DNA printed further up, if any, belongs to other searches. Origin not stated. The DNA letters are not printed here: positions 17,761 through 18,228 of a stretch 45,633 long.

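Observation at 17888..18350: Self-contained promoter / 67-aa ORF / 55-aa HTH / terminator cassette with an acr-aca-like layout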

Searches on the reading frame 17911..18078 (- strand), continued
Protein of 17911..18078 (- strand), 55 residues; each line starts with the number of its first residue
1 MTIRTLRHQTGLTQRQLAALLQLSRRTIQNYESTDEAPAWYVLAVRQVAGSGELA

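Call 100: fold_search(model_id=the predicted structure, library=pdb)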
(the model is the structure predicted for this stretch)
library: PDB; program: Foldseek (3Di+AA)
matches with E <= 10: 306; with E <= 0.001: 0
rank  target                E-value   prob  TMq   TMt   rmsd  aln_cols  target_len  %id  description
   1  7vjn_A                1.2e-01  1.00  0.78  0.63   2.0        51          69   35  Crystal structure of anti-CRISPR-associated protein Aca1 in Pseudomonas phage JBD30 (released 2021-10-13)
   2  7c0g_B                1.3e-01  1.00  0.75  0.59   2.7        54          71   33  Aca1 in complex with 14bp palindromic DNA target (released 2021-05-05)
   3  7fa3_B                1.9e-01  1.00  0.78  0.61   2.1        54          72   33  Selenomethionine-derived structure of Aca1 in Pseudomonas phage JBD30 (released 2021-07-21)
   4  7vjn_B                1.9e-01  1.00  0.77  0.61   2.6        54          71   31  Crystal structure of anti-CRISPR-associated protein Aca1 in Pseudomonas phage JBD30 (released 2021-10-13)
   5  3ivp_D                1.9e-01  0.98  0.59  0.31   2.6        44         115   30  The structure of a possible transposon-related DNA-binding protein from Clostridium difficile 630. (released 2009-09-22)
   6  1utx_A                2.8e-01  0.98  0.68  0.58   2.5        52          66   27  Regulation of Cytolysin Expression by Enterococcus faecalis: Role of CylR2 (released 2004-09-16)
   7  7c0g_A                3.1e-01  1.00  0.79  0.61   1.7        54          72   33  Aca1 in complex with 14bp palindromic DNA target (released 2021-05-05)
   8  7vjm_A                3.4e-01  1.00  0.78  0.60   2.0        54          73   33  Aca1 in complex with 19bp palindromic DNA substrate (released 2021-10-13)
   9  9k3w_B                3.8e-01  0.96  0.64  0.57   2.5        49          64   33  Crystal structure of putative transcription regulator (dr_2454) from Deinococcus radiodurans (released 2025-10-22)
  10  3ivp_A                4.3e-01  0.91  0.66  0.35   6.3        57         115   21  The structure of a possible transposon-related DNA-binding protein from Clostridium difficile 630. (released 2009-09-22)
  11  2xiu_A                4.9e-01  0.95  0.68  0.58   2.5        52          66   27  High resolution structure of MTSL-tagged CylR2. (released 2011-02-09)
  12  4yba_B                4.9e-01  0.90  0.63  0.47   3.1        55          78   25  The structure of the C.Kpn2I controller protein (released 2016-03-02)
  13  9lx1                  5.2e-01  0.91  0.67  0.52   3.2        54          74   30  anti-CRISPR-associated protein, Aca7 (released 2025-11-12)
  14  3f52_E                5.5e-01  0.95  0.67  0.50   2.1        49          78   24  Crystal structure of the clp gene regulator ClgR from C. glutamicum (released 2008-11-18)
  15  28tn_A                5.5e-01  0.94  0.69  0.59   2.7        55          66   31  Structure of a lambda repressor-like protein from Escherichia coli (released 2026-03-11)
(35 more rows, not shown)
